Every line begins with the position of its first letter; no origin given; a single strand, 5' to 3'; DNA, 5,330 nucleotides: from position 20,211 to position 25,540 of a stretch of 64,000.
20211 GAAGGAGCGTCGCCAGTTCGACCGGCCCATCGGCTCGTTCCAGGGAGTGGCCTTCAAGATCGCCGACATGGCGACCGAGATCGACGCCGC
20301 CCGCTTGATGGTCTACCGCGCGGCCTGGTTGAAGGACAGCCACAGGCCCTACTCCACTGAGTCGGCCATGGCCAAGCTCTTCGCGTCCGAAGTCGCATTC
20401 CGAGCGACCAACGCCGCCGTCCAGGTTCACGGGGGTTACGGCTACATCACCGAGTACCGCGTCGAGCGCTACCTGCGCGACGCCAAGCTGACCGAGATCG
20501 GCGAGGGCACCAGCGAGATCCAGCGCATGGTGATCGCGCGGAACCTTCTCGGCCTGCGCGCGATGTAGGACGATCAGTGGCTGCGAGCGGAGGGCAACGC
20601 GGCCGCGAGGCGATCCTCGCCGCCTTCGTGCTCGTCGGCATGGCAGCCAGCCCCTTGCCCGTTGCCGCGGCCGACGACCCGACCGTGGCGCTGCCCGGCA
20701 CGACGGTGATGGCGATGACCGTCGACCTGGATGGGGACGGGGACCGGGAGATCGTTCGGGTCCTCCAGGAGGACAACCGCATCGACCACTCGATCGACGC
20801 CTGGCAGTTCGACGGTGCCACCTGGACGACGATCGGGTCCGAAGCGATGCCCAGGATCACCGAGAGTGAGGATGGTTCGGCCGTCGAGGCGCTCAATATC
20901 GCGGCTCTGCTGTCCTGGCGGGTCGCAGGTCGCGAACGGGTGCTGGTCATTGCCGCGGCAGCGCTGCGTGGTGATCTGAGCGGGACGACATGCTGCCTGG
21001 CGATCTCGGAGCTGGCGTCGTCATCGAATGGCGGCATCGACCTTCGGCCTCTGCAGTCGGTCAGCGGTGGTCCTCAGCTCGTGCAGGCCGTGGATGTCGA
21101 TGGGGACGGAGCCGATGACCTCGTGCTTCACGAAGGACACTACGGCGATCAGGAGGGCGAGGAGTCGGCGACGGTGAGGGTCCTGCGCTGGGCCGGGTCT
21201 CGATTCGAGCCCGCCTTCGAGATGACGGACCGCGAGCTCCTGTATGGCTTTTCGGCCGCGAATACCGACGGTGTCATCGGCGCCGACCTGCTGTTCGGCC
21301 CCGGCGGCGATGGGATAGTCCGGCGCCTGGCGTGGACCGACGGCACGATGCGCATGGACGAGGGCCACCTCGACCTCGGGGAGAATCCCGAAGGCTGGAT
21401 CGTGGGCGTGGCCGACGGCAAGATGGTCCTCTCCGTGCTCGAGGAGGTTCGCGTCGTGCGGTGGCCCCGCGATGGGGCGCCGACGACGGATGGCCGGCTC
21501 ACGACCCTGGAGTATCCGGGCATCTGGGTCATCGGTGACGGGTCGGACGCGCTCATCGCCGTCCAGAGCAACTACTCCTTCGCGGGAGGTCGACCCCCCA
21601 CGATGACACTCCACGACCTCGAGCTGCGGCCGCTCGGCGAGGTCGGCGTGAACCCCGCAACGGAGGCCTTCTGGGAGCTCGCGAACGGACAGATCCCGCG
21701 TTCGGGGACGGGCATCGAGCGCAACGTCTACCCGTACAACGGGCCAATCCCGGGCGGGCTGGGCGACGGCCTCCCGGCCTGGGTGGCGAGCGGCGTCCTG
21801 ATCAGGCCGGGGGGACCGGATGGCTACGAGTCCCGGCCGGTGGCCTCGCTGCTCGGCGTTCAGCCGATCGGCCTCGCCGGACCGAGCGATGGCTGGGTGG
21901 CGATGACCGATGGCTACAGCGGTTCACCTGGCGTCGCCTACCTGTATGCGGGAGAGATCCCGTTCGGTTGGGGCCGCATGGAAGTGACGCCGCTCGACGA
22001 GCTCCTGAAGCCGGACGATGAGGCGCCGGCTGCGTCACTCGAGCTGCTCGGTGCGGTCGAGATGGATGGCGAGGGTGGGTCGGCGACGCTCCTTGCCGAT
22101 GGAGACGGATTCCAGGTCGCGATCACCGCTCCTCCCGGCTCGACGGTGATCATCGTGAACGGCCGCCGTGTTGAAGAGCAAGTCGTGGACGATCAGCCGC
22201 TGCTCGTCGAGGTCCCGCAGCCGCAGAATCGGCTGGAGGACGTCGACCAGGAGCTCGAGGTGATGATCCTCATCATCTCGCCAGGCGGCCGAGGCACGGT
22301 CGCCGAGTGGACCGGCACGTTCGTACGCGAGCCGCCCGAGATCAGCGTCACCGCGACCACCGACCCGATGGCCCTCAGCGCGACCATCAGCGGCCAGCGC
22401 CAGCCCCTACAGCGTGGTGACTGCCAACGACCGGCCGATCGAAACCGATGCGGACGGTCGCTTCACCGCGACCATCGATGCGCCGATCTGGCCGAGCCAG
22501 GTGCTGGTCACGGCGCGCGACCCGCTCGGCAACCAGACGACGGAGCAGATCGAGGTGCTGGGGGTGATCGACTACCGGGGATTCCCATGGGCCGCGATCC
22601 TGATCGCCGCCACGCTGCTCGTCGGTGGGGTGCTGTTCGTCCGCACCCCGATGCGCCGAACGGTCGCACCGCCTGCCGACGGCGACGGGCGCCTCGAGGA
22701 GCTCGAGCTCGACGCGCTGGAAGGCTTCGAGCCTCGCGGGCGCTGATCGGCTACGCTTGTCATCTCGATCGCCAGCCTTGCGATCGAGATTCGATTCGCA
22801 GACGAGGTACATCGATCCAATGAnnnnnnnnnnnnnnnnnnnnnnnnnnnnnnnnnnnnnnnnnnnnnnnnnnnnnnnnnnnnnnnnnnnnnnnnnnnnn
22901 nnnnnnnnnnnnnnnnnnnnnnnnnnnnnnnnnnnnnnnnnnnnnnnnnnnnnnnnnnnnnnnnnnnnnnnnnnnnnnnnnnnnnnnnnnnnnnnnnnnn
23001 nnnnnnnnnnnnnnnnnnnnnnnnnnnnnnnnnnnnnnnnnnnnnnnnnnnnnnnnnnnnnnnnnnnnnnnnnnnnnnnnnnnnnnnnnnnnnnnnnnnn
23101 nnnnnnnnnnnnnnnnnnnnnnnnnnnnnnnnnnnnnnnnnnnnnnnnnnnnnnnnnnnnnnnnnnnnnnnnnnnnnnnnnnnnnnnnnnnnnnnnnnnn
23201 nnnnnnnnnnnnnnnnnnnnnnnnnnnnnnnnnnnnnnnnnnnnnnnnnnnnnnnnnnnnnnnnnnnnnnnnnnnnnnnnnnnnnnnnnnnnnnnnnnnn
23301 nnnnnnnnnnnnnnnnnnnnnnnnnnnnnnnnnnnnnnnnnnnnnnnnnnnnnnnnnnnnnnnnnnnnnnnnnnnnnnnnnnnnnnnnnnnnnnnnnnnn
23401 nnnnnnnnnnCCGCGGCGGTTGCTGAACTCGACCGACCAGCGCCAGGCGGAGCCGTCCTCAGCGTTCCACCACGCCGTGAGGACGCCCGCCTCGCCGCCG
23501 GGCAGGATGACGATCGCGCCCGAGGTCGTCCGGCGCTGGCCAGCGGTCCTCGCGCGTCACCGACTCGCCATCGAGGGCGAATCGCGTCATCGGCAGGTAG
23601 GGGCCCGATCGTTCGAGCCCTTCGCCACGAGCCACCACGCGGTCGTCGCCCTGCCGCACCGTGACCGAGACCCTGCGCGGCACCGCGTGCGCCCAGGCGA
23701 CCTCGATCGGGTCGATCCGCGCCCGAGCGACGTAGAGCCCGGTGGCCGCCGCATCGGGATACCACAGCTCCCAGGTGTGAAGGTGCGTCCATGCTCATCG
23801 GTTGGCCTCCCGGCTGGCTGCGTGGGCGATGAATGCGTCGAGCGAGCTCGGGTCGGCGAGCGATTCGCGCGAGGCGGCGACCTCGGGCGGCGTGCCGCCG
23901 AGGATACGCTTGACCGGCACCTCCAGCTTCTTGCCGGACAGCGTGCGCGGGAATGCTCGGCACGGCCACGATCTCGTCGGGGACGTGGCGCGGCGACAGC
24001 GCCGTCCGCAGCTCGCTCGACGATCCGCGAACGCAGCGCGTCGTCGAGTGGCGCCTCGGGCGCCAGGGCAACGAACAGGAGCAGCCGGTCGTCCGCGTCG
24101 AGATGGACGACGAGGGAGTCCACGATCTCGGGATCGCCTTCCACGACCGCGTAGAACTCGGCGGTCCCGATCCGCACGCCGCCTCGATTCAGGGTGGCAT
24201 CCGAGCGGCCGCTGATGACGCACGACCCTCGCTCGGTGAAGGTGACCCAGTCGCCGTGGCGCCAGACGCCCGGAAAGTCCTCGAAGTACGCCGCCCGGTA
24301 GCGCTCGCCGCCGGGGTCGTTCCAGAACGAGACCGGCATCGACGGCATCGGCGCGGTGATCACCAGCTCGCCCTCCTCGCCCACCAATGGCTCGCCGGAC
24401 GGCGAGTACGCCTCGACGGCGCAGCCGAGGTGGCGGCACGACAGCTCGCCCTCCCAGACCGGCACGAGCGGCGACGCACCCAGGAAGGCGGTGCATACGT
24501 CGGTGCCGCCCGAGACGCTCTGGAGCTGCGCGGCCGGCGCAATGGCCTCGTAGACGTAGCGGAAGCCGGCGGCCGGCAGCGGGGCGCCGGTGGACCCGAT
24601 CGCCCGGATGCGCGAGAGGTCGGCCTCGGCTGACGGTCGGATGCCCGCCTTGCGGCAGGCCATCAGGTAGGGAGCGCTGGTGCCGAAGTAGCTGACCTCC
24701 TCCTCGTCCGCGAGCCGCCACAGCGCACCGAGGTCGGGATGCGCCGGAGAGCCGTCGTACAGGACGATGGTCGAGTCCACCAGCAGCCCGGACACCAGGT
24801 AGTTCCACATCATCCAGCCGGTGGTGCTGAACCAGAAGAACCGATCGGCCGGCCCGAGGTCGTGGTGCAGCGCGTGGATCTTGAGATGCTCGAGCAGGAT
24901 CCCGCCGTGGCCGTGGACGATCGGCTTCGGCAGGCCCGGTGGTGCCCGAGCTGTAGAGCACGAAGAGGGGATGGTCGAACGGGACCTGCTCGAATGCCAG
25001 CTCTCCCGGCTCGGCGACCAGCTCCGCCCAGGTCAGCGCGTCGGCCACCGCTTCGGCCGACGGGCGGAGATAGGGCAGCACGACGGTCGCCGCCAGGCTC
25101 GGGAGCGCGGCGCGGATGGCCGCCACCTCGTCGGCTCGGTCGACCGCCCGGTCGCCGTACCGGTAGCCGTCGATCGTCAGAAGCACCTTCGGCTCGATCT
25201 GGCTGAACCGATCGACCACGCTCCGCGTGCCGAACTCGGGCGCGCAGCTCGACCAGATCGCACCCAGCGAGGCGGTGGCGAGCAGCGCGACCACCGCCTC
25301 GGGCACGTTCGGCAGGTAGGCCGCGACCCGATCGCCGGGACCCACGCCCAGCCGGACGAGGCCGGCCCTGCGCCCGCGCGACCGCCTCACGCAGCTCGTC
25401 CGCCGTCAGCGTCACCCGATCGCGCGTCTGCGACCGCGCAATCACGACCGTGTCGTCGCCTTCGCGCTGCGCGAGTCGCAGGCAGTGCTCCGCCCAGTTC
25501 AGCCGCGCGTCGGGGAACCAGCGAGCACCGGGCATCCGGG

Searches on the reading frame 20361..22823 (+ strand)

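Call 59: search_protein_families(library=pfam, max_evalue=0.001, proteins=[window:20361-22823:+])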
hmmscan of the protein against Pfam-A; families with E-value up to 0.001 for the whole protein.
window:20361-22823:+ (820 aa): 1 family
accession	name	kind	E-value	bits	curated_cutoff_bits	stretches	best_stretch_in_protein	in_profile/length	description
PF13517.12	FG-GAP_3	-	6.3e-05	23.9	26.9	0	122-165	1-39/61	FG-GAP-like repeat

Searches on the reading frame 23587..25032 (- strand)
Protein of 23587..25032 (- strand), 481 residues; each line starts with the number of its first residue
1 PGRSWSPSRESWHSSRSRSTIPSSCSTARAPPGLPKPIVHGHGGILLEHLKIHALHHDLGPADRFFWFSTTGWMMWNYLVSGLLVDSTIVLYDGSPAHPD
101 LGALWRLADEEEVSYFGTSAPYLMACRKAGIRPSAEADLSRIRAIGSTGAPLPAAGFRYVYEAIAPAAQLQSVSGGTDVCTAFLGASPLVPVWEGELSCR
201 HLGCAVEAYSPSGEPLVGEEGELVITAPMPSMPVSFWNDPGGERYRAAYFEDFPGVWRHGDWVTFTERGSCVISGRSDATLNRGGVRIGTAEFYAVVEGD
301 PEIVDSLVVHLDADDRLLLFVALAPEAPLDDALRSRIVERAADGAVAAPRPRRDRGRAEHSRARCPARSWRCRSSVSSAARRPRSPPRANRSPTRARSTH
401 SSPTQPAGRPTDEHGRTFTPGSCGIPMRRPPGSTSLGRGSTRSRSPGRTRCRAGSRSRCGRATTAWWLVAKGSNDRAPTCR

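Call 59: search_protein_families(library=pfam, max_evalue=0.001, proteins=[window:23587-25032:-])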
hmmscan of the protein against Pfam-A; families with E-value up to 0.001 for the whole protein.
window:23587-25032:- (481 aa): 1 family
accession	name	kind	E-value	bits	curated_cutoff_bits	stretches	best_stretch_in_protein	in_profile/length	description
PF00501.34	AMP-binding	-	1.2e-12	47.8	29.9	1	33-228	175-377/384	AMP-binding enzyme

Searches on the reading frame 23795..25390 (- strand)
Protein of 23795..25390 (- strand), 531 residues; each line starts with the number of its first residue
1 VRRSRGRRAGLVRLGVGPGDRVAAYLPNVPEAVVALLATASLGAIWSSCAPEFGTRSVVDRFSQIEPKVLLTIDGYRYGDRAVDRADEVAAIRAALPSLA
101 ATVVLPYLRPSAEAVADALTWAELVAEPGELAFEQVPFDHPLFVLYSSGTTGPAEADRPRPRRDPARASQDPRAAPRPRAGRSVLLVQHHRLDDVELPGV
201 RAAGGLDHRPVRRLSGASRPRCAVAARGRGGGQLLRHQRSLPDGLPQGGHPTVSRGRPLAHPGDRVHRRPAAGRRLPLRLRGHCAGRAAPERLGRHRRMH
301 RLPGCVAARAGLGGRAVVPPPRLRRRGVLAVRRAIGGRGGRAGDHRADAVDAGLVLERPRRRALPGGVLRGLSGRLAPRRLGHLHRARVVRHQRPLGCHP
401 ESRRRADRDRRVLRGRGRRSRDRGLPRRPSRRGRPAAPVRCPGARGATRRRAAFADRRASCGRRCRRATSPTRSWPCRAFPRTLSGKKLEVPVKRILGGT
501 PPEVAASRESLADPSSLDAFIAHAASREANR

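Call 59: search_protein_families(library=pfam, max_evalue=0.001, proteins=[window:23795-25390:-])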
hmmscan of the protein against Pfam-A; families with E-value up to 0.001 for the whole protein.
window:23795-25390:- (531 aa): 1 family
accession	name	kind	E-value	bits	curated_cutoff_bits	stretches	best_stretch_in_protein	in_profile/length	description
PF00501.34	AMP-binding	-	4.7e-21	75.5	29.9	1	9-152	36-175/384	AMP-binding enzyme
